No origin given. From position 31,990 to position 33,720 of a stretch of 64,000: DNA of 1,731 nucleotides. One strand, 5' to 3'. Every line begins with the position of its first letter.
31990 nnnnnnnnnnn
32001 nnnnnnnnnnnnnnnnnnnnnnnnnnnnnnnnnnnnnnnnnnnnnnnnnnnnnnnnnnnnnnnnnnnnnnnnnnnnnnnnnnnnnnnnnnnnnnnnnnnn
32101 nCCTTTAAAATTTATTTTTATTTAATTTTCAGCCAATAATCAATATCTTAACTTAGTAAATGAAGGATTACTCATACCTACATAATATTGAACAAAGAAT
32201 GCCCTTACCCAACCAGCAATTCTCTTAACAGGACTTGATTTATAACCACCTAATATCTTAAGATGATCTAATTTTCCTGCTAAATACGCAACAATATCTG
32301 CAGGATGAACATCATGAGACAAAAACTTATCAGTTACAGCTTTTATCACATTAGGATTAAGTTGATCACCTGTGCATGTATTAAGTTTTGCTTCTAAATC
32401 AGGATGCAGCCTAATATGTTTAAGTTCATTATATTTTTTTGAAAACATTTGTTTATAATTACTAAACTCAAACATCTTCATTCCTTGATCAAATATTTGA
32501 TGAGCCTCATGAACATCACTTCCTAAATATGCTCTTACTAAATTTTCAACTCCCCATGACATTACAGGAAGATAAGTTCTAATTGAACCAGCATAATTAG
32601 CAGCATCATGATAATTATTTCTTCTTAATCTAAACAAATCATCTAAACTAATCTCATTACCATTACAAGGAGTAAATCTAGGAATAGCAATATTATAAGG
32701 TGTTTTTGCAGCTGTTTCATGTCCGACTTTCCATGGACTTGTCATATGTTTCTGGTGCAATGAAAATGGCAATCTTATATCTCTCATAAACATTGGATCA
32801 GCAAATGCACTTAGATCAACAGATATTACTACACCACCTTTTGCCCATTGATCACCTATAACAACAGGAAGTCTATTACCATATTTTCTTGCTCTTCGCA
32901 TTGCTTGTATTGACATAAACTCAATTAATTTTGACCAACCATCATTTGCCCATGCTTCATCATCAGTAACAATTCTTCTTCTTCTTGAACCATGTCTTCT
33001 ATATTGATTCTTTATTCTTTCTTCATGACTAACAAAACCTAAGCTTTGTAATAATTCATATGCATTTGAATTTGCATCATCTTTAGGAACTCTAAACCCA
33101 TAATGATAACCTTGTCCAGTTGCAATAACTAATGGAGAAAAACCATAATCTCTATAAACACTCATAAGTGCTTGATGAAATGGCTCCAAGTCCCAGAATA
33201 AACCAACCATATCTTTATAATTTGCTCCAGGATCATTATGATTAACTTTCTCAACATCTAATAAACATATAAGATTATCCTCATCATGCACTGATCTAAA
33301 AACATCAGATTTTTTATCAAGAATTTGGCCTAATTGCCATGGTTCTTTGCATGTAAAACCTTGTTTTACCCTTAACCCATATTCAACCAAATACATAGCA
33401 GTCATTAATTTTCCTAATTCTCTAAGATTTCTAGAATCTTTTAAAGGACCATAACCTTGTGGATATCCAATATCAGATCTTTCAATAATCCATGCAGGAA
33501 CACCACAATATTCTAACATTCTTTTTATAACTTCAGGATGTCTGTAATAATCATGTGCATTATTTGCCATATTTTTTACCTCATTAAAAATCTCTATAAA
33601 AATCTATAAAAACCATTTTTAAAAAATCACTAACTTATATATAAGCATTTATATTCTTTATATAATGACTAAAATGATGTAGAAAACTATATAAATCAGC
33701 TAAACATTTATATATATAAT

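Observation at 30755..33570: Two tandem, highly divergent AEP primase paralogs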

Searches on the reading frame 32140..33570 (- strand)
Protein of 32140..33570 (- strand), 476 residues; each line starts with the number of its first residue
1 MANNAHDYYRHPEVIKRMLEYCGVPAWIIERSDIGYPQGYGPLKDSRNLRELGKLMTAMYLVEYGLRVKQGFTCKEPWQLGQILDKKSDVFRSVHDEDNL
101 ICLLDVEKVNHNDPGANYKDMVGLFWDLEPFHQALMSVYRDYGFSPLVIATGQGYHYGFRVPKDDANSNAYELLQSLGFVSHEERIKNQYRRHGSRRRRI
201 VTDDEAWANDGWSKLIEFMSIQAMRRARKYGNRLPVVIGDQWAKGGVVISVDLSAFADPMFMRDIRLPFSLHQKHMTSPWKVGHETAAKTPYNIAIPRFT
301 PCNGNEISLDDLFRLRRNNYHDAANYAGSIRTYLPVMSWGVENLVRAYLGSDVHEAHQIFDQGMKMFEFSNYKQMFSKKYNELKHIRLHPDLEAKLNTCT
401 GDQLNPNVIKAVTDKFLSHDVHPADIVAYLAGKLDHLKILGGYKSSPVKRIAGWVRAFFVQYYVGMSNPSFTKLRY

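Call 3: search_protein_families(library=pfam, proteins=[window:32140-33570:-], max_evalue=1)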
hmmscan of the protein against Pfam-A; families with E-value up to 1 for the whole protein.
window:32140-33570:- (476 aa): 1 family
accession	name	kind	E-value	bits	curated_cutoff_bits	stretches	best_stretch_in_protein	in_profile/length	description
PF04046.21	PSP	-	0.16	12.2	19.6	1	24-43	20-39/46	PSP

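Call 4: search_protein_families(library=ncbifam, proteins=[window:32140-33570:-], max_evalue=1)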
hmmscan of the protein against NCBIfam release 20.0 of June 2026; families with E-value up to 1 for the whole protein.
window:32140-33570:- (476 aa): 0 families

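Call 5: search_solved_structures(query=window:32140-33570:-, max_evalue=10)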
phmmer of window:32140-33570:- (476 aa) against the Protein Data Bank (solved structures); distinct sequences matched with E-value up to 10: 4.
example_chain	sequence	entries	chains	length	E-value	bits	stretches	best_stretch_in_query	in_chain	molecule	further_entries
2qfc_A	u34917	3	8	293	0.11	14.4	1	347-394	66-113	PlcR protein | Transcriptional activator PlcR protein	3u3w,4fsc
2v40_A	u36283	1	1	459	0.2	13.6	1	217-255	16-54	ADENYLOSUCCINATE SYNTHETASE ISOZYME 2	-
7ane_t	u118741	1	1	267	0.75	11.7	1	277-329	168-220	mS34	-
3tbi_B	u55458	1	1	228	1.3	10.9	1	361-412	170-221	DNA-directed RNA polymerase subunit beta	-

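Call 8: find_homologous_proteins(query=window:32140-33570:-, max_evalue=0.001)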
Query window:32140-33570:- (476 aa): 34 proteins with E <= 0.001 among 2800 candidates.
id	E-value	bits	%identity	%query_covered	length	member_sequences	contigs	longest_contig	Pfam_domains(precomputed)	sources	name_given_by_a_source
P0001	0.0e+0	1124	100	100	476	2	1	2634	-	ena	-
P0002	7.2e-236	802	73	100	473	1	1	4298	-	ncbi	-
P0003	2.2e-213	728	66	98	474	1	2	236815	-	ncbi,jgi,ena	-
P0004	1.6e-187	642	63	98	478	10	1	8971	-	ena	-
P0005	4.1e-183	628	61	100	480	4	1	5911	-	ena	-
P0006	2.6e-154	533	52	98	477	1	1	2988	-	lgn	-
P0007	1.7e-117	411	45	98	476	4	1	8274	-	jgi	-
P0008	5.7e-78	281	36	95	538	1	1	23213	-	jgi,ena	-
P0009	2.6e-77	279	37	91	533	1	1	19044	-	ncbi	-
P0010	2.9e-77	279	38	90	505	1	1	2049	-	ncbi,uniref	ncbi:hypothetical protein ACFL27_28905 [candidate division CSSED10-310 bacterium]|uniref:Uncharacter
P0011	8.9e-77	277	38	95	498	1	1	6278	-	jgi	jgi:hypothetical protein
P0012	2.5e-76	276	37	97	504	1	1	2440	-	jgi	jgi:hypothetical protein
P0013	1.8e-75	273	41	75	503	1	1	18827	-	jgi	jgi:hypothetical protein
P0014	2.6e-74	269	42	75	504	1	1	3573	-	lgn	-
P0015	1.4e-65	240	32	98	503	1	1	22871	-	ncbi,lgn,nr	ncbi:hypothetical protein KY363_00975 [Candidatus Woesearchaeota archaeon]|nr:hypothetical protein [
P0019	8.9e-62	228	33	97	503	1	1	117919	-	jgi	jgi:hypothetical protein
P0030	4.9e-38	149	31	86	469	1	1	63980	-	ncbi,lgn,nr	ncbi:MAG: hypothetical protein HYV63_16135 [Candidatus Schekmanbacteria bacterium]|nr:hypothetical p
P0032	7.3e-36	142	29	95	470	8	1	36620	-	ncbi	-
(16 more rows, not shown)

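Call 17: find_encoding_contigs(protein=P0003, flank=8000, max_places=2)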
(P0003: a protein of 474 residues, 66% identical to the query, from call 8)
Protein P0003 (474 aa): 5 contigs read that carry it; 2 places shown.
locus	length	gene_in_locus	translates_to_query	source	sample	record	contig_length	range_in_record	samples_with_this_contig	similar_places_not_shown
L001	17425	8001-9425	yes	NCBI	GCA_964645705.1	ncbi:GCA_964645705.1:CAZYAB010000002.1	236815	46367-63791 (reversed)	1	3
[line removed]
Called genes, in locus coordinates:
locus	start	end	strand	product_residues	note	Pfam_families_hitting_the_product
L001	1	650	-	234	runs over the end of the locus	PF01978:TrmB, PF13730:HTH_36 (weak)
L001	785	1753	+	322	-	-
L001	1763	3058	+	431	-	PF02310:B12-binding, PF04055:Radical_SAM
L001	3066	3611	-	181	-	PF04893:Yip1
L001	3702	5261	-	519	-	PF02881:SRP54_N (weak), PF00448:SRP54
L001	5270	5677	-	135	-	PF02996:Prefoldin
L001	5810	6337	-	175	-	-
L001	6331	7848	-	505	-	-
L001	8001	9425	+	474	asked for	-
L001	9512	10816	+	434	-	-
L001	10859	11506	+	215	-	PF02163:Peptidase_M50 (faint)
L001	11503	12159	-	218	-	PF01351:RNase_HII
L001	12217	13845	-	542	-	-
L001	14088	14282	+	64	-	-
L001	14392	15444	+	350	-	-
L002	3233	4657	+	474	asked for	-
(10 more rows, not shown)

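Call 18: find_encoding_contigs(protein=P0030, flank=8000, max_places=2)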
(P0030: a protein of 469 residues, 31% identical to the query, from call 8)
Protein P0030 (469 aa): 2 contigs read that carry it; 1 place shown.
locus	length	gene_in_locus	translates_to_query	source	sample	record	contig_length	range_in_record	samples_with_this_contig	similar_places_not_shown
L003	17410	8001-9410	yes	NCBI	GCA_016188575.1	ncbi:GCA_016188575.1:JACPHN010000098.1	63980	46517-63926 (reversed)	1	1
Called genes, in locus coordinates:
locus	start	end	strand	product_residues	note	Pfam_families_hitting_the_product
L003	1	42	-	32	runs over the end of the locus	PF14239:RRXRR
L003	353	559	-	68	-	-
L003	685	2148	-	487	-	-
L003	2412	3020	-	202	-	PF00583:Acetyltransf_1, PF13673:Acetyltransf_10, PF13508:Acetyltransf_7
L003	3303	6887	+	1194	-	PF00069:Pkinase, PF07714:PK_Tyr_Ser-Thr, PF13176:TPR_7 (faint), PF13191:AAA_16, PF13401:AAA_22 (faint), PF13424:TPR_12 (weak), PF17874:TPR_MalT (weak), PF13424:TPR_12, +7 more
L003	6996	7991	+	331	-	PF01261:AP_endonuc_2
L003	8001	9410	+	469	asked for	-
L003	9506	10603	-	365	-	PF13174:TPR_6 (faint), PF07719:TPR_2 (faint), PF12895:ANAPC3 (weak), PF13181:TPR_8 (faint), PF13414:TPR_11 (faint), PF13432:TPR_16 (weak), PF23914:TPR_CcmH_CycH (weak), PF14559:TPR_19, +9 more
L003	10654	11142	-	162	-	PF02472:ExbD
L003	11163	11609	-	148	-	PF02472:ExbD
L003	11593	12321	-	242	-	PF01618:MotA_ExbB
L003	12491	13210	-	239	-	PF03544:TonB_C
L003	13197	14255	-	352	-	PF13428:TPR_14 (faint), PF14559:TPR_19 (weak)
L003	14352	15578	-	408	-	PF01546:Peptidase_M20, PF07687:M20_dimer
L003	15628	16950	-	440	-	PF06808:DctM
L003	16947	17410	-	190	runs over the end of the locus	PF04290:DctQ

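Call 19: find_encoding_contigs(protein=P0019, flank=8000, max_places=2)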
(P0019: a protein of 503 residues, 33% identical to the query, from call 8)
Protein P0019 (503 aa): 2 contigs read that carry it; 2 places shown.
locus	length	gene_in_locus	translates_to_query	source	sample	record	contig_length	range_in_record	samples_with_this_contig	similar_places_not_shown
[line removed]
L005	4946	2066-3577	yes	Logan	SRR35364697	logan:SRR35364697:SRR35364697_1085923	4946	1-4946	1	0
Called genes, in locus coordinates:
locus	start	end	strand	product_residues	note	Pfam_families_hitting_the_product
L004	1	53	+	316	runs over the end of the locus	PF02219:MTHFR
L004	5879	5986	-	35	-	-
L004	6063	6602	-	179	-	-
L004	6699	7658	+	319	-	-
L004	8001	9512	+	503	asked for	-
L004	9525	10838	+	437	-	-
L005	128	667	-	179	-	-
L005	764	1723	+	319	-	-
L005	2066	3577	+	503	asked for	-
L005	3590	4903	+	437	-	-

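Call 20: predict_structure(alignment_id=A1)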
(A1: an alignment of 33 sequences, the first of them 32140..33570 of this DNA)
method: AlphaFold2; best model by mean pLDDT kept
length: 476 residues; sequences in the alignment: 33
mean_pLDDT: 92.7   pTM: 0.92
mean pLDDT of the five models: 92.7, 92.2, 92.2, 91.9, 91.7
residues with pLDDT >= 90: 385; 70-90: 73; 50-70: 18; < 50: 0
segments of 3 or more residues with pLDDT < 50: none
pLDDT, mean of each block of 10 residues (from residue 1): 91 98 96 93 97 97 93 93 97 97 96 92 96 98 98 96 94 98 90 82 96 98 97 93 88 92 95 93 94 96 90 92 96 97 98 98 93 85 91 89 90 95 96 71 81 96 86 59
secondary structure, 60 per line:
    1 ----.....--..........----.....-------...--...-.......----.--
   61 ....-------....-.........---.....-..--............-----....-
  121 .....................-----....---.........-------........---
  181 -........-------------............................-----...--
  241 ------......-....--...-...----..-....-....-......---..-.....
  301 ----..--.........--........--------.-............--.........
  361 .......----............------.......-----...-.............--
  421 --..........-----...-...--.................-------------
elements in order: H5-9 H12-21 H26-30 H47-53 E61-64 E72-75 H77-85 E89-93 E99-110 H116-119 H121-141 E147-150 E154-162 H170-177 H182-189 H203-230 E236-238 E247-252 H254-257 E264-266 H274-277 H279-282 H284-289 E296-300 H309-316 H320-327 H338-349 H352-367 H372-383 H390-396 H406-418 H423-432 H447-463

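Call 22: find_encoding_contigs(protein=P0015, flank=8000, max_places=2)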
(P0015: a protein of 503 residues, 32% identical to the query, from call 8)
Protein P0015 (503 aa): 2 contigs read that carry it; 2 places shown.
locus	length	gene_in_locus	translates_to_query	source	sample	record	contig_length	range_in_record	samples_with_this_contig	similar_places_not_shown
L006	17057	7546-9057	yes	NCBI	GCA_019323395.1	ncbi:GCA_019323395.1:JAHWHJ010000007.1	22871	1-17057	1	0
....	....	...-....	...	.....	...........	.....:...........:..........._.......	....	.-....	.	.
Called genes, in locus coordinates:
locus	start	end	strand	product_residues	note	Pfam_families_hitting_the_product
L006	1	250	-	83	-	?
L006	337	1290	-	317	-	PF08271:Zn_Ribbon_TF, PF00382:TFIIB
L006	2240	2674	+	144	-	-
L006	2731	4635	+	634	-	-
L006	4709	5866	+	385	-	PF00999:Na_H_Exchanger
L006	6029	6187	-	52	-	-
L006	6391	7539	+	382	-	PF01261:AP_endonuc_2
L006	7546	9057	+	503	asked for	-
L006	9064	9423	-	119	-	-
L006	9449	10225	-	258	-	PF00702:Hydrolase, PF13419:HAD_2, PF13242:Hydrolase_like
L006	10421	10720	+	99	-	-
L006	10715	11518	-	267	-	PF01712:dNK, PF02223:Thymidylate_kin (faint)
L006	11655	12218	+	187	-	-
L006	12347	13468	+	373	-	PF00082:Peptidase_S8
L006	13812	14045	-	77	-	-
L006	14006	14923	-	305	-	PF01758:SBF (weak)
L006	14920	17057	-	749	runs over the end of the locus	PF00324:AA_permease, PF13520:AA_permease_2, PF13489:Methyltransf_23 (weak), PF08241:Methyltransf_11 (weak), PF08242:Methyltransf_12 (weak), PF13649:Methyltransf_25 (weak), PF13847:Methyltransf_31 (weak)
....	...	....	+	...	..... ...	-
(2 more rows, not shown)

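Call 23: find_encoding_contigs(protein=P0032, flank=8000, max_places=2)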
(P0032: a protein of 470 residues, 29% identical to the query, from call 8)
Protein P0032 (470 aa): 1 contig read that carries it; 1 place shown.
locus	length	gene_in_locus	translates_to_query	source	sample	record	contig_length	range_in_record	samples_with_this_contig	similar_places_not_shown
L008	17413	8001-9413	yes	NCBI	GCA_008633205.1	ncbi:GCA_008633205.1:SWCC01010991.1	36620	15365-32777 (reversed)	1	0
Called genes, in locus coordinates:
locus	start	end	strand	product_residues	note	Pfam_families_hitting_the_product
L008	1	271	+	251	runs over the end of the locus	PF01695:IstB_IS21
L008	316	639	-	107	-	-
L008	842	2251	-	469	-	PF06545:AllG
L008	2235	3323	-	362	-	-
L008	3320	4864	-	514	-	PF27530:HMA_AllF_N, PF02629:CoA_binding, PF00549:Ligase_CoA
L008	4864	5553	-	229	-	PF11392:AllH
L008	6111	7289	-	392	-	PF02595:Gly_kinase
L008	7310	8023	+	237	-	PF04028:DUF374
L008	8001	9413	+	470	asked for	-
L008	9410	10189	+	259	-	PF04402:SIMPL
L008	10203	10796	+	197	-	PF13036:LpoB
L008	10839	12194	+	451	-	-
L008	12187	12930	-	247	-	PF02146:SIR2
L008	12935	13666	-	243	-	PF02674:Colicin_V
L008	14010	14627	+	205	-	-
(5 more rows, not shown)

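Call 25: fold_search(model_id=the predicted structure, library=pdb)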
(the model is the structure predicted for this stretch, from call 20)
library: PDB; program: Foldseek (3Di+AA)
matches with E <= 10: 133; with E <= 0.001: 0
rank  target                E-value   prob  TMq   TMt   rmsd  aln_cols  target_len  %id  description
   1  2r9l_A                6.6e-03  1.00  0.30  0.47  10.1       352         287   12  Polymerase Domain from Mycobacterium tuberculosis Ligase D in complex with DNA (released 2008-01-08)
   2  5op0_B                6.9e-03  1.00  0.29  0.38   9.1       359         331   12  Structure of Prim-PolC from Mycobacterium smegmatis (released 2017-11-15)
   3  2r9l_B                1.2e-02  1.00  0.28  0.44  10.4       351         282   12  Polymerase Domain from Mycobacterium tuberculosis Ligase D in complex with DNA (released 2008-01-08)
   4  7nqe                  2.7e-02  1.00  0.30  0.57   6.5       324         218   11  Prim-Pol Domain of CRISPR-associated Prim-Pol (CAPP) from Marinitoga sp. 1137 with dGTP (released 2022-05-04)
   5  7nqd_A                2.9e-02  0.99  0.28  0.53   7.1       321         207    9  Prim-Pol Domain of CRISPR-associated Prim-Pol (CAPP) from Marinitoga sp. 1137 (released 2022-05-04)
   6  7p9j_B                3.3e-02  0.99  0.29  0.54   6.7       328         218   11  Prim-Pol Domain of CRISPR-associated Prim-Pol (CAPP) from Marinitoga sp. 1137 - Primer Initiation Complex (released 2022-05-04)
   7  7nqd_B                5.0e-02  0.98  0.28  0.53   6.8       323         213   10  Prim-Pol Domain of CRISPR-associated Prim-Pol (CAPP) from Marinitoga sp. 1137 (released 2022-05-04)
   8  7p9j_C                6.0e-02  0.99  0.29  0.55   6.8       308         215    9  Prim-Pol Domain of CRISPR-associated Prim-Pol (CAPP) from Marinitoga sp. 1137 - Primer Initiation Complex (released 2022-05-04)
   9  7nqf_B                6.0e-02  0.99  0.30  0.57   6.4       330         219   11  Prim-Pol Domain of CRISPR-associated Prim-Pol (CAPP) from Marinitoga sp. 1137 with dsDNA (released 2022-05-04)
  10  4lik                  9.4e-02  0.25  0.20  0.24  18.0       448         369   10  Crystal structure of the catalytic subunit of human primase (released 2013-12-11)
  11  8fok_A                1.2e-01  0.41  0.24  0.30  16.6       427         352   10  Cryo-EM structure of S. cerevisiae DNA polymerase alpha-primase complex in the DNA elongation state (released 2023-05-31)
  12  4mhq                  1.8e-01  0.28  0.22  0.26  17.3       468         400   11  Crystal structure of human primase catalytic subunit (released 2014-09-03)
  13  9cpf_A                3.8e-01  0.12  0.18  0.17  17.4       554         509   10  Structural basis of BAK sequestration by MCL-1 and consequences for apoptosis initiation (released 2025-06-04)
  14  9cpf_D                6.8e-01  0.08  0.15  0.14  17.6       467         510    9  Structural basis of BAK sequestration by MCL-1 and consequences for apoptosis initiation (released 2025-06-04)
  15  5u30_A                7.1e-01  0.03  0.09  0.05  28.0       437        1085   10  Crystal structure of AacC2c1-sgRNA-extended target DNA ternary complex (released 2017-01-25)
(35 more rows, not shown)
